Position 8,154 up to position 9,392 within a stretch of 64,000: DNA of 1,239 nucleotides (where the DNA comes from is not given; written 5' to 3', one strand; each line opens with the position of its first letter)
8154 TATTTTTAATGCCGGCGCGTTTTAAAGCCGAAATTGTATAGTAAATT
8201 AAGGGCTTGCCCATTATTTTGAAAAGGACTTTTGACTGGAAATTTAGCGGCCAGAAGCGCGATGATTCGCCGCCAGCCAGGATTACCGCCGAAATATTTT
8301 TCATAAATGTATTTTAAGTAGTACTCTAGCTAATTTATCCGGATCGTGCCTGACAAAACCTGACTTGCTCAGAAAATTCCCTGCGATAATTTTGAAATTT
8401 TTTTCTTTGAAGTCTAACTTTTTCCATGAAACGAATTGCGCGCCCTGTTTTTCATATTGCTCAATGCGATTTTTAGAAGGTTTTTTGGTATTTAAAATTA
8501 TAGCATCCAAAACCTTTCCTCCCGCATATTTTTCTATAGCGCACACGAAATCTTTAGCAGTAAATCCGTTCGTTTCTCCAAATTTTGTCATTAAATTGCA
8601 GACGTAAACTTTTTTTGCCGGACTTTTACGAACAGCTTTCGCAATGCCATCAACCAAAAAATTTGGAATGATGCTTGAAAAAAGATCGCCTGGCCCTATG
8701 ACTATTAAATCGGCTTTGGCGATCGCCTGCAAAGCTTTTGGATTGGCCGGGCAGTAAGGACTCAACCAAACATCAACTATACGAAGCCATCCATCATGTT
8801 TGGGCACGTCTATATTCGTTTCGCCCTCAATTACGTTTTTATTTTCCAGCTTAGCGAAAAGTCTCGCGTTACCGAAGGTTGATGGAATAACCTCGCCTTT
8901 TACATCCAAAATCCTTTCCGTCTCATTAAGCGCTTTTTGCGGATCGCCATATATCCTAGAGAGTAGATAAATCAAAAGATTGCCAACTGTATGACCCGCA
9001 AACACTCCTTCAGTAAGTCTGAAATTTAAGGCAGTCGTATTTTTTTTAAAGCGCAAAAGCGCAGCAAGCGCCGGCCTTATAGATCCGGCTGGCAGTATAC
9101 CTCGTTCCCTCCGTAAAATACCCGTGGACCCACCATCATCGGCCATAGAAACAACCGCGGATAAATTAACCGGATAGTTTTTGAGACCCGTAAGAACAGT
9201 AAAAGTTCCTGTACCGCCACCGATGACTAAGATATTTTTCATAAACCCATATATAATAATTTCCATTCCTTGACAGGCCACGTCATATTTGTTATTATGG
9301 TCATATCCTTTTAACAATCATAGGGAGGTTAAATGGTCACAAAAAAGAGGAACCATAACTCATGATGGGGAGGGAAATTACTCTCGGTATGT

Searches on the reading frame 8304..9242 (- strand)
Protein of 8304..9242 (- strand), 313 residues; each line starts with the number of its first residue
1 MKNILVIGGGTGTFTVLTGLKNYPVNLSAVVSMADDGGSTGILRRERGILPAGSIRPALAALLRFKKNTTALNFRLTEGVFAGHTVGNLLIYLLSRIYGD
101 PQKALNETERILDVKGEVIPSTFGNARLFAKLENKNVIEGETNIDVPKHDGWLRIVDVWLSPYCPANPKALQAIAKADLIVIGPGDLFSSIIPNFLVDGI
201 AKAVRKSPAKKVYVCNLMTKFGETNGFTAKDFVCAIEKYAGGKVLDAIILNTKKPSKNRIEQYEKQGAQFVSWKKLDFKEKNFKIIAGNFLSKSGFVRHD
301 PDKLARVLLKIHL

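Call 10: search_protein_families(library=pfam, proteins=[window:8304-9242:-], max_evalue=1)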
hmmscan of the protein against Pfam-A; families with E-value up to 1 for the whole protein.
window:8304-9242:- (313 aa): 1 family
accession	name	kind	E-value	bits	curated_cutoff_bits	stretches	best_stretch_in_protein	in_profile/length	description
PF01933.23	CofD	-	2.6e-80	270.1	30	1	4-291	1-290/290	2-phospho-L-lactate transferase CofD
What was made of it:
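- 8301..9242 (-): Flanking gene yvcK/glmR-like (CofD family), divergent from the unit. It is the first gene of yvcK - NTP_transferase/hexapeptide - 92-aa CxxC protein - BadF/BcrA-type ATPase. Call 10 (PF01933, E 2.6e-80).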

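Call 13: find_related_loci(query=window:8304-9242:-, collection=genome_contigs, flank=4000)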
Query window:8304-9242:- (313 aa) in genome_contigs; peptide patterns used: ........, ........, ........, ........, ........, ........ (x = any residue, [..] = any of these).
599 stretches matched a pattern (row limit reached: there are more); 47 encode a relative of the query (tblastn E <= 1e-3); 47 distinct loci.
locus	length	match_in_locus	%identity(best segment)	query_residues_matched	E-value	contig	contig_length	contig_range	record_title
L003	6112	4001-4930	57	2-308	1e-111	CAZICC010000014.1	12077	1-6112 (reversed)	MAG TPA_asm: uncultured Candidatus Saccharibacteria bacterium isolate binchicken_co209_21 genome assembly, contig: NODE_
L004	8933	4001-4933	54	4-311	3e-110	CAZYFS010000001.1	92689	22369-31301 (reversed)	MAG TPA_asm: uncultured Candidatus Saccharibacteria bacterium isolate binchicken_co181_627 genome assembly, contig: NODE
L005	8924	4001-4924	53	2-310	5e-104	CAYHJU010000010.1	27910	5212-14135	MAG TPA_asm: uncultured Candidatus Saccharibacteria bacterium isolate ERP119705_co13_682 genome assembly, contig: NODE_2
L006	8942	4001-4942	53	1-311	6e-103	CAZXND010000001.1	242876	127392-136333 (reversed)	MAG TPA_asm: uncultured Gammaproteobacteria bacterium isolate SRP192515_co1_195 genome assembly, contig: NODE_19_length_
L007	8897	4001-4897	53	14-311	1e-101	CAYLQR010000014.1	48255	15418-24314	MAG TPA_asm: uncultured Candidatus Saccharibacteria bacterium isolate SRP067234_co1_46 genome assembly, contig: k99_1465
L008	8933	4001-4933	51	2-311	1e-100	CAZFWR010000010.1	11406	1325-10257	MAG TPA_asm: uncultured Candidatus Saccharibacteria bacterium isolate SRP214966_co5_395 genome assembly, contig: NODE_54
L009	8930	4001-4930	52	2-311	5e-100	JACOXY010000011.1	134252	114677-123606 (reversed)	MAG: Candidatus Liptonbacteria bacterium isolate NC_groundwater_165_Ag_S-0.1um_43_15 S4_GD2017_2_S1_scaffold_210, whole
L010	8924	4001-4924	53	2-308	1e-99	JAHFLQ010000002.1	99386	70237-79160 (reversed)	MAG: bacterium isolate nzgw437 NODE_167_length_99387_cov_7.123567, whole genome shotgun sequence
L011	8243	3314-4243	52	2-308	1e-97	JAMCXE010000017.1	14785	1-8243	MAG: Patescibacteria group bacterium isolate FK_Sedi_B_Bin.438 NODE_15528_length_14785_cov_4.64196, whole genome shotgun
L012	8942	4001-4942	61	2-311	1e-126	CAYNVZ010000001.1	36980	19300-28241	MAG TPA_asm: uncultured Candidatus Saccharibacteria bacterium isolate binchicken_co256_230 genome assembly, contig: NODE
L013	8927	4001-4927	52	2-308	2e-95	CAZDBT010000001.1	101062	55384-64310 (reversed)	MAG TPA_asm: uncultured Candidatus Saccharibacteria bacterium isolate SRP193066_co2_98 genome assembly, contig: NODE_42_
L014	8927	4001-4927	49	2-308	4e-95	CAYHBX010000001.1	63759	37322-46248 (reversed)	MAG TPA_asm: uncultured Candidatus Saccharibacteria bacterium isolate ERP119705_co11_391 genome assembly, contig: NODE_2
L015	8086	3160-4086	50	8-308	9e-94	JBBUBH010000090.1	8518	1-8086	MAG: Patescibacteria group bacterium isolate H52-bin061_1 H52_bin061_1_000000000090, whole genome shotgun sequence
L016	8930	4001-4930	50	2-308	1e-93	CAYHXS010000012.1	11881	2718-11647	MAG TPA_asm: uncultured Candidatus Saccharibacteria bacterium isolate ERP119705_co17_1020 genome assembly, contig: NODE_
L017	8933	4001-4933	53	4-311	2e-93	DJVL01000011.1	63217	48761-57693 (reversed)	MAG TPA_asm: Patescibacteria group bacterium UBA6257 UBA6257_contig_64373, whole genome shotgun sequence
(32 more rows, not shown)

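Call 16: find_homologous_proteins(query=window:8304-9242:-, max_evalue=1e-60)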
Query window:8304-9242:- (313 aa): 5056 proteins with E <= 1e-60 among 8000 candidates; the best 120 are listed.
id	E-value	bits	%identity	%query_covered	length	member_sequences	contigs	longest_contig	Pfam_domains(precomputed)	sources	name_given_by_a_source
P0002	4.9e-205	698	100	100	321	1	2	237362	PF01933.24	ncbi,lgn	-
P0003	4.8e-152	524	74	94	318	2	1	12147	PF01933.24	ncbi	-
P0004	1.2e-147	509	74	99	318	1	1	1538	PF01933.24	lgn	-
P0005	2.2e-146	505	73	99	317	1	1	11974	PF01933.24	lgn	-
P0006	1.5e-145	502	72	99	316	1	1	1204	PF01933.24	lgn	-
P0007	1.6e-141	489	71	99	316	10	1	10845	PF01933.24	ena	-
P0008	8.1e-128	444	65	98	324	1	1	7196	PF01933.24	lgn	-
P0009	5.3e-125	435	64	99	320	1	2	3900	PF01933.24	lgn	-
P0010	3.3e-124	432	63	99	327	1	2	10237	PF01933.24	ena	-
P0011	7.9e-124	431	65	98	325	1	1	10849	PF01933.24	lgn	-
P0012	8.0e-123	428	63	99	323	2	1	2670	PF01933.24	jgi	jgi:uncharacterized cofD-like protein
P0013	1.1e-122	427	65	99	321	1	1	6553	PF01933.24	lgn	-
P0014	1.5e-122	427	63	98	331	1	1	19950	PF01933.24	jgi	-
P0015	2.9e-120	419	62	99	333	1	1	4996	PF01933.24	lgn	-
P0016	4.6e-119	415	62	99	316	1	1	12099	PF01933.24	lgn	-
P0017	7.8e-119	415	61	99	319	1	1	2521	PF01933.24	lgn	-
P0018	4.5e-118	412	61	99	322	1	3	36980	PF01933.24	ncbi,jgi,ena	-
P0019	1.8e-117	410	61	99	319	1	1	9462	PF01933.24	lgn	-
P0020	1.0e-116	408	63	99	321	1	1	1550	PF01933.24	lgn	-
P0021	3.5e-116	406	60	99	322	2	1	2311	PF01933.24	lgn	-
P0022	5.4e-116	405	62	99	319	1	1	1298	PF01933.24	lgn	-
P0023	7.4e-116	405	63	98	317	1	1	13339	PF01933.24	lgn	-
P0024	8.2e-116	405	59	99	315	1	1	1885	PF01933.24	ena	-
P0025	1.3e-115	404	60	98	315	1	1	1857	PF01933.24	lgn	-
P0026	2.9e-115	403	61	99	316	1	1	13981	PF01933.24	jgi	-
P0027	8.3e-115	401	59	99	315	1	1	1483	PF01933.24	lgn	-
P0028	9.7e-115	401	61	98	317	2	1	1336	PF01933.24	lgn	-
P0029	1.5e-114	401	59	99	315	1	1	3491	PF01933.24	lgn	-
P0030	2.0e-114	400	60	99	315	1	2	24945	PF01933.24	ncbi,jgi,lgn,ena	-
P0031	4.1e-114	399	58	99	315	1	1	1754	PF01933.24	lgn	-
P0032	5.1e-114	399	62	99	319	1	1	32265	PF01933.24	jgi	-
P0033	9.2e-114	398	59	99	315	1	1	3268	PF01933.24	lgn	-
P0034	1.2e-113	398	59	99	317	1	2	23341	PF01933.24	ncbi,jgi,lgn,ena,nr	ncbi:hypothetical protein AMJ49_03845 [Parcubacteria bacterium DG_74_2]|nr:MAG: hypothetical protein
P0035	2.4e-113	397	61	99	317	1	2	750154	PF01933.24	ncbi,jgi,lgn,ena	-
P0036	3.5e-113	396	58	99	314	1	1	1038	PF01933.24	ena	-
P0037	5.8e-113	395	58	99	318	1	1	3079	PF01933.24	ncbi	-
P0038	6.0e-113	395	57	99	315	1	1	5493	PF01933.24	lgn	-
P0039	6.0e-113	395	59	98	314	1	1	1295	PF01933.24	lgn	-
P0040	8.3e-113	395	57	99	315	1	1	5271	PF01933.24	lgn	-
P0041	8.4e-113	395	60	99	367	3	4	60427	PF01933.24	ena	-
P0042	9.4e-113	395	59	99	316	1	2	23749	PF01933.24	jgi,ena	jgi:uncharacterized cofD-like protein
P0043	1.1e-112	394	59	94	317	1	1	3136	PF01933.24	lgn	-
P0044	1.6e-112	394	59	99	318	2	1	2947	PF01933.24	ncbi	-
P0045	2.5e-112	393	61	99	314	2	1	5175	PF01933.24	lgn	-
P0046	3.0e-112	393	59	99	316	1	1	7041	PF01933.24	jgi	-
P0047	4.0e-112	393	59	99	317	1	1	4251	PF01933.24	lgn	-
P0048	4.6e-112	392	60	99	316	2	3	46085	PF01933.24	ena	-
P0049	4.8e-112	392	60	98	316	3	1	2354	PF01933.24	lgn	-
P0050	5.0e-112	392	59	99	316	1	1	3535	PF01933.24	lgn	-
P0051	5.2e-112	392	58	99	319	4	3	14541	PF01933.24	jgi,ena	-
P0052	9.9e-112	391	61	99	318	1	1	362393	PF01933.24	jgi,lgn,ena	-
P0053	1.1e-111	391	60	99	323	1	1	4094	PF01933.24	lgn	-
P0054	1.2e-111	391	59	99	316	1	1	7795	PF01933.24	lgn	-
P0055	1.7e-111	391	58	99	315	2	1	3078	PF01933.24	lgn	-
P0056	2.3e-111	390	57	98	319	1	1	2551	PF01933.24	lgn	-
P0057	6.3e-111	389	57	98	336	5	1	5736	PF01933.24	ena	-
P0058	8.0e-111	388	57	98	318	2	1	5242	PF01933.24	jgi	jgi:uncharacterized cofD-like protein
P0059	8.9e-111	388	58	99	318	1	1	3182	PF01933.24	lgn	-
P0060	1.1e-110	388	58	99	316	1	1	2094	PF01933.24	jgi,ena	-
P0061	1.1e-110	388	57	99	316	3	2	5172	PF01933.24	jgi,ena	-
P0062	2.1e-110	387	57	99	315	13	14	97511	PF01933.24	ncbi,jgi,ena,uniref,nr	ncbi:MAG: hypothetical protein A2842_02720 [Candidatus Wildermuthbacteria bacterium RIFCSPHIGHO2_01_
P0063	2.1e-110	387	59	99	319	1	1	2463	PF01933.24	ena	-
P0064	2.4e-110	387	57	99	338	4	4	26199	PF01933.24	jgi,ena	-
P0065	4.4e-110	386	57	99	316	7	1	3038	PF01933.24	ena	-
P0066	5.0e-110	386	58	99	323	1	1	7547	PF01933.24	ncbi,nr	ncbi:MAG: YvcK family protein [Candidatus Wildermuthbacteria bacterium]|nr:YvcK family protein [Cand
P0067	5.7e-110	385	56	99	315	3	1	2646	PF01933.24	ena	-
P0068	6.1e-110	385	60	99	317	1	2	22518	PF01933.24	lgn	-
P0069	7.4e-110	385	59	99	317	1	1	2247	PF01933.24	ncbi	-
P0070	7.8e-110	385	56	99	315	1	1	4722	PF01933.24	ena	-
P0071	8.6e-110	385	61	99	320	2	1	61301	PF01933.24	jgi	jgi:uncharacterized cofD-like protein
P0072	9.0e-110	385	57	99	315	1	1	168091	PF01933.24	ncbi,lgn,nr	ncbi:MAG: YvcK family protein [bacterium]|nr:YvcK family protein [bacterium]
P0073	9.6e-110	385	59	98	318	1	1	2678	PF01933.24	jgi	jgi:uncharacterized cofD-like protein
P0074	1.4e-109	384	60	99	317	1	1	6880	PF01933.24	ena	-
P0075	1.5e-109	384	57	98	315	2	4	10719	PF01933.24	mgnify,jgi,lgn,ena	mgnify:CR=1 FL=1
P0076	2.3e-109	383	58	99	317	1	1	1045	PF01933.24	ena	-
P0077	2.3e-109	383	59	99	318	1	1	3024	PF01933.24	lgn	-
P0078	2.7e-109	383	59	99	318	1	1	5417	PF01933.24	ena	-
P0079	2.7e-109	383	60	98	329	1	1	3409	PF01933.24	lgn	-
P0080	2.9e-109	383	58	98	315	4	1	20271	PF01933.24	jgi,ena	-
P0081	3.0e-109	383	56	98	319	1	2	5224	PF01933.24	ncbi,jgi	-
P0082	3.4e-109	383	57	99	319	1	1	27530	PF01933.24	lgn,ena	-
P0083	3.6e-109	383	59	99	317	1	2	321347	PF01933.24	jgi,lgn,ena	-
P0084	3.7e-109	383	57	99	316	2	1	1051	PF01933.24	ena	-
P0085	3.8e-109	383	57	93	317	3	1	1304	PF01933.24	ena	-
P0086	4.3e-109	383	58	98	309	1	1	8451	PF01933.24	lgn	-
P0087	4.6e-109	383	59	99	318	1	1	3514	PF01933.24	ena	-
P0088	6.4e-109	382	58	98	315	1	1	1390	PF01933.24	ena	-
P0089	6.7e-109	382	59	99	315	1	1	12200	PF01933.24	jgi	jgi:uncharacterized cofD-like protein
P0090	7.0e-109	382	56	99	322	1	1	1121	PF01933.24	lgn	-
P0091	7.9e-109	382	56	98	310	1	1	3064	PF01933.24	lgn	-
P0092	8.6e-109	382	57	99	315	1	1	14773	PF01933.24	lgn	-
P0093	9.7e-109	381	58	95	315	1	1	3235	PF01933.24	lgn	-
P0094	1.0e-108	381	58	99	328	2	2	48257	PF01933.24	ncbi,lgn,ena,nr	ncbi:MAG: putative gluconeoproteinis factor [Parcubacteria group bacterium Greene0714_21]|nr:MAG: pu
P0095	1.5e-108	381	60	98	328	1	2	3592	PF01933.24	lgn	-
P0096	1.6e-108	381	57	99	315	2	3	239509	PF01933.24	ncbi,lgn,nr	ncbi:MAG: YvcK family protein [Candidatus Wildermuthbacteria bacterium]|nr:YvcK family protein [Cand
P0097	1.9e-108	380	59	99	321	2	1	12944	PF01933.24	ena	-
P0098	3.2e-108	380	61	99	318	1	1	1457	PF01933.24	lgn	-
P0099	3.3e-108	380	59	99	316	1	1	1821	PF01933.24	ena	-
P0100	5.0e-108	379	57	99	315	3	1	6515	PF01933.24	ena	-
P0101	5.1e-108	379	56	99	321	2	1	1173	PF01933.24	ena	-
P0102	5.8e-108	379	58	99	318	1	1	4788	PF01933.24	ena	-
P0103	6.4e-108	379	58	99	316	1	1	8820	PF01933.24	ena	-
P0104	7.3e-108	379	60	99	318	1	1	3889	PF01933.24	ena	-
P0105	7.9e-108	378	57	99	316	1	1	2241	PF01933.24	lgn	-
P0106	8.0e-108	378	56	99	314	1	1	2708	PF01933.24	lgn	-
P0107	9.5e-108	378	60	99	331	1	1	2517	PF01933.24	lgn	-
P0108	9.6e-108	378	57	99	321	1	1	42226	PF01933.24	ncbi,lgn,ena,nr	ncbi:MAG: YvcK family protein [bacterium]|nr:YvcK family protein [bacterium]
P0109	1.3e-107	378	57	99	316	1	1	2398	PF01933.24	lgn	-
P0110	1.4e-107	378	56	99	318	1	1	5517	PF01933.24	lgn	-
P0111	1.7e-107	377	57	99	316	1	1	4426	PF01933.24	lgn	-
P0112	3.0e-107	377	59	99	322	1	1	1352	PF01933.24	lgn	-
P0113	4.1e-107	376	60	99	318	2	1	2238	PF01933.24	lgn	-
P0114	4.3e-107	376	59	99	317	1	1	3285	PF01933.24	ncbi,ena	-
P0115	5.9e-107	376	58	99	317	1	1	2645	PF01933.24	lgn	-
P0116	6.4e-107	375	58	99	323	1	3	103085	PF01933.24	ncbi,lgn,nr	ncbi:MAG: YvcK family protein [Candidatus Wildermuthbacteria bacterium]|nr:YvcK family protein [Cand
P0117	7.2e-107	375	59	99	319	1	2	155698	PF01933.24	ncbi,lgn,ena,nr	ncbi:YvcK family protein [Patescibacteria group bacterium]|nr:YvcK family protein [Patescibacteria g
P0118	8.9e-107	375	54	94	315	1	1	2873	PF01933.24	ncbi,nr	ncbi:MAG: YvcK family protein [archaeon]|nr:YvcK family protein [archaeon]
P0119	9.3e-107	375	57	99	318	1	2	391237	PF01933.24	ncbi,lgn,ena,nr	ncbi:YvcK family protein [Candidatus Parcubacteria bacterium]|nr:YvcK family protein [Candidatus Par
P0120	9.7e-107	375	56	99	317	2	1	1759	PF01933.24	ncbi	-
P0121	9.7e-107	375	58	99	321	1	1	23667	PF01933.24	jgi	jgi:uncharacterized cofD-like protein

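Call 17: find_encoding_contigs(protein=P0003, flank=5000, max_places=2)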
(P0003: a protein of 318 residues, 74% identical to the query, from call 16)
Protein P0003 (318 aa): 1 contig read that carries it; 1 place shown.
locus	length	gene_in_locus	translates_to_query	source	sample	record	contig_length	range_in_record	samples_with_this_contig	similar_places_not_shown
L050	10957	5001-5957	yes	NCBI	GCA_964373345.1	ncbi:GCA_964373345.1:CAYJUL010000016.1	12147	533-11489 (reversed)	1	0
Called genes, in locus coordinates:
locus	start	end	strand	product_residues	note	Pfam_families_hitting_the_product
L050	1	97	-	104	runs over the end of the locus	-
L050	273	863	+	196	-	PF00133:tRNA-synt_1, PF09334:tRNA-synt_1g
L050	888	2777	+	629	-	PF13603:tRNA-synt_1_2, PF00133:tRNA-synt_1, PF09334:tRNA-synt_1g, PF08264:Anticodon_1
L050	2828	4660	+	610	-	PF13230:GATase_4 (weak), PF13522:GATase_6, PF13537:GATase_7, PF01380:SIS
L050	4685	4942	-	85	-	-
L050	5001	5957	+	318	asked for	PF01933:CofD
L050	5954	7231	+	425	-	PF00483:NTP_transferase, PF12804:NTP_transf_3, PF25084:LbH_EIF2B, PF25087:GMPPB_C (weak), PF00132:Hexapep, PF14602:Hexapep_2 (faint), PF00132:Hexapep (weak)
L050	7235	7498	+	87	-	-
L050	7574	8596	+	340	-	PF01869:BcrAD_BadFG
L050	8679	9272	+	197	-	PF01300:Sua5_yciO_yrdC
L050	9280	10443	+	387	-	PF00814:TsaD, PF22521:HypF_C_2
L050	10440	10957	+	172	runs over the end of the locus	PF01569:PAP2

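Call 18: find_encoding_contigs(protein=P0005, flank=5000, max_places=2)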
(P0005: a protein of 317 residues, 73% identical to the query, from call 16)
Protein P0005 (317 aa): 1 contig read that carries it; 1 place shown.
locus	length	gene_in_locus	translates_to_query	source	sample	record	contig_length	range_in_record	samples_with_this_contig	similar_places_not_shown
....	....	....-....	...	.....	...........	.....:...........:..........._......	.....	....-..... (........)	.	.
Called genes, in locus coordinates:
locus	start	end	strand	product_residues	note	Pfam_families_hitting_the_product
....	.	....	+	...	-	?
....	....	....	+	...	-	-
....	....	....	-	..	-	-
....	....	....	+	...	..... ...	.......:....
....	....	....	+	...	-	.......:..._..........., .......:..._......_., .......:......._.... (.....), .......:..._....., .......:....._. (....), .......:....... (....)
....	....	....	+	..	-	-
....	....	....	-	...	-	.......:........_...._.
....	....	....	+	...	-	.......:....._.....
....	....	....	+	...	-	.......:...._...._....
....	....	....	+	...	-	-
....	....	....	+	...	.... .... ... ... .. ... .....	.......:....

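Call 19: find_encoding_contigs(protein=P0007, flank=5000, max_places=2)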
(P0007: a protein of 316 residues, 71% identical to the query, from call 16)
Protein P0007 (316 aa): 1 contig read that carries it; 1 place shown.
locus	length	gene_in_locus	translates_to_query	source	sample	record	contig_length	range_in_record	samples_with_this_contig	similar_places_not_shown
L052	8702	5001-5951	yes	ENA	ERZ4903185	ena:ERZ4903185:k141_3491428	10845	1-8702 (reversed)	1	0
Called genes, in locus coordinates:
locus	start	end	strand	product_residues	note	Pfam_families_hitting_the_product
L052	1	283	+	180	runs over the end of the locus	PF12172:zf-ChsH2, PF01796:OB_ChsH2_C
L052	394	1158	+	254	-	PF01144:CoA_trans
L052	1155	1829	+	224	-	PF01144:CoA_trans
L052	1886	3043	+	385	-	PF02771:Acyl-CoA_dh_N, PF02770:Acyl-CoA_dh_M, PF00441:Acyl-CoA_dh_1, PF08028:Acyl-CoA_dh_2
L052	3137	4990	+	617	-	PF13522:GATase_6, PF13537:GATase_7, PF01380:SIS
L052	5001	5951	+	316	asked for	PF01933:CofD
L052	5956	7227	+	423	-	PF00483:NTP_transferase, PF12804:NTP_transf_3, PF25087:GMPPB_C (faint), PF25084:LbH_EIF2B, PF00132:Hexapep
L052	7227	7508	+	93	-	-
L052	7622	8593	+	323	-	PF01869:BcrAD_BadFG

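Call 23: find_encoding_contigs(protein=P0011, flank=4000, max_places=1)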
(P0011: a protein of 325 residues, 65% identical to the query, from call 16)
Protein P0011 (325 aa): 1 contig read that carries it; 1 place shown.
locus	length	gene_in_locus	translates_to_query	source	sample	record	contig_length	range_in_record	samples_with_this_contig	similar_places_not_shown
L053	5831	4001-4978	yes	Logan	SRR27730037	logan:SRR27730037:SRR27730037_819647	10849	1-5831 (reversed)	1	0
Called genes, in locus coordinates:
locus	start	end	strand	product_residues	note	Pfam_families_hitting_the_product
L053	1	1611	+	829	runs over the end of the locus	PF00133:tRNA-synt_1, PF09334:tRNA-synt_1g, PF13603:tRNA-synt_1_2, PF00133:tRNA-synt_1, PF09334:tRNA-synt_1g, PF08264:Anticodon_1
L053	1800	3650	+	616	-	PF13230:GATase_4 (weak), PF13522:GATase_6, PF13537:GATase_7, PF01380:SIS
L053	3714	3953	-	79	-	-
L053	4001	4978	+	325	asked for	PF01933:CofD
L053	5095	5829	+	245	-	?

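Call 24: find_encoding_contigs(protein=P0008, flank=4000, max_places=1)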
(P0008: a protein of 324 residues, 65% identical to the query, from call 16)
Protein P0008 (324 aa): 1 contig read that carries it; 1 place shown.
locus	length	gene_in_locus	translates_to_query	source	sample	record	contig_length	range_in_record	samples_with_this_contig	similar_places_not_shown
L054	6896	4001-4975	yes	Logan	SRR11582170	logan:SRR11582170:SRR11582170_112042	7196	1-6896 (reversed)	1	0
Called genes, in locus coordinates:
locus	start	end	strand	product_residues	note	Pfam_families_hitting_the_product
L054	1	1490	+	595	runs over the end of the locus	?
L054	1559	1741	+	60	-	-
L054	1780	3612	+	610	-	PF13230:GATase_4 (weak), PF13522:GATase_6, PF13537:GATase_7, PF01380:SIS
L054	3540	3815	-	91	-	-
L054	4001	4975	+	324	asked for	PF01933:CofD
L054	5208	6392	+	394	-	PF00483:NTP_transferase, PF25084:LbH_EIF2B, PF00132:Hexapep, PF14602:Hexapep_2 (weak), PF25087:GMPPB_C (weak), PF00132:Hexapep (weak)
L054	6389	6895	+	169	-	?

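Call 25: find_encoding_contigs(protein=P0013, flank=4000, max_places=1)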
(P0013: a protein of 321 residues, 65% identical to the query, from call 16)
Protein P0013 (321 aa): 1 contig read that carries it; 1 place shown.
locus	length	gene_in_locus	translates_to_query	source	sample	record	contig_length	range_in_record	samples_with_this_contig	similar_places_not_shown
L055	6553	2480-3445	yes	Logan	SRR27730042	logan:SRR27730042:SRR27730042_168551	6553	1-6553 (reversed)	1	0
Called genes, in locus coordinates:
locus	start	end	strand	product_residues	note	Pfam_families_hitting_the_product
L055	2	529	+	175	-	?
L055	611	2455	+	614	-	PF13230:GATase_4 (weak), PF13522:GATase_6, PF13537:GATase_7, PF01380:SIS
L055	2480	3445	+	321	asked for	PF01933:CofD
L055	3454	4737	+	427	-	PF00483:NTP_transferase, PF12804:NTP_transf_3, PF25084:LbH_EIF2B (weak), PF25087:GMPPB_C (weak), PF00132:Hexapep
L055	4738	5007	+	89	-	-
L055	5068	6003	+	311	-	PF01869:BcrAD_BadFG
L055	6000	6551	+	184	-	?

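Call 56: find_encoding_contigs(protein=P0010, flank=3000, max_places=1)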
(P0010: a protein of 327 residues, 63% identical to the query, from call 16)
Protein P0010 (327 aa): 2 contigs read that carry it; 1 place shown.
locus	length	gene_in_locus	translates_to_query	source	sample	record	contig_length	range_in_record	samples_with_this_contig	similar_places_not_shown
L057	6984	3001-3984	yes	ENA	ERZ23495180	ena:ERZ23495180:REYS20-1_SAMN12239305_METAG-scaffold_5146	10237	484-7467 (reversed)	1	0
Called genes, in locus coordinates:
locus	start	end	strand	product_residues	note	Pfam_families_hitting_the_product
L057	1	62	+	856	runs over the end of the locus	PF00133:tRNA-synt_1, PF09334:tRNA-synt_1g, PF13603:tRNA-synt_1_2, PF00133:tRNA-synt_1, PF08264:Anticodon_1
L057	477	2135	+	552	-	PF01558:POR, PF01855:POR_N, PF17147:PFOR_II (weak)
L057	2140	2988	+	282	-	PF02775:TPP_enzyme_C, PF12367:PFO_beta_C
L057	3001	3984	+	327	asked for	PF01933:CofD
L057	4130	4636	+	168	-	PF01569:PAP2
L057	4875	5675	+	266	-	PF00142:Fer4_NifH, PF01656:CbiA, PF02374:ArsA_ATPase (faint), PF06564:CBP_BcsQ (faint), PF09140:MipZ (faint), PF10609:ParA, PF13614:AAA_31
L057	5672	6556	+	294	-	PF02195:ParB_N, PF17762:HTH_ParB, PF23433:DUF7119 (weak)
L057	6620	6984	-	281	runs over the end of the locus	?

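Call 57: find_encoding_contigs(protein=P0014, flank=3000, max_places=1)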
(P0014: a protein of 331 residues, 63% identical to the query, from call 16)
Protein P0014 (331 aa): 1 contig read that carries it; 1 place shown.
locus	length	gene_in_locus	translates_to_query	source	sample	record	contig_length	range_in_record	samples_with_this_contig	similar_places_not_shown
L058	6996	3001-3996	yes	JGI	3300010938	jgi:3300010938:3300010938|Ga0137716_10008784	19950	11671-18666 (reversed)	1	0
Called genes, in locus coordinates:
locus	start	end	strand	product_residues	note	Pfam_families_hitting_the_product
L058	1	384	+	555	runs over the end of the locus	?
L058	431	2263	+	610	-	PF13522:GATase_6, PF13537:GATase_7, PF01380:SIS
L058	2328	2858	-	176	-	-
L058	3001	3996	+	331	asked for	PF01933:CofD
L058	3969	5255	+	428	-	PF00483:NTP_transferase, PF12804:NTP_transf_3, PF25084:LbH_EIF2B, PF25087:GMPPB_C (faint), PF00132:Hexapep (weak), PF14602:Hexapep_2 (weak), PF00132:Hexapep (weak)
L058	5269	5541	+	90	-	-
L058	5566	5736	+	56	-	-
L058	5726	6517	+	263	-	PF01869:BcrAD_BadFG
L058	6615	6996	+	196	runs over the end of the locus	PF01300:Sua5_yciO_yrdC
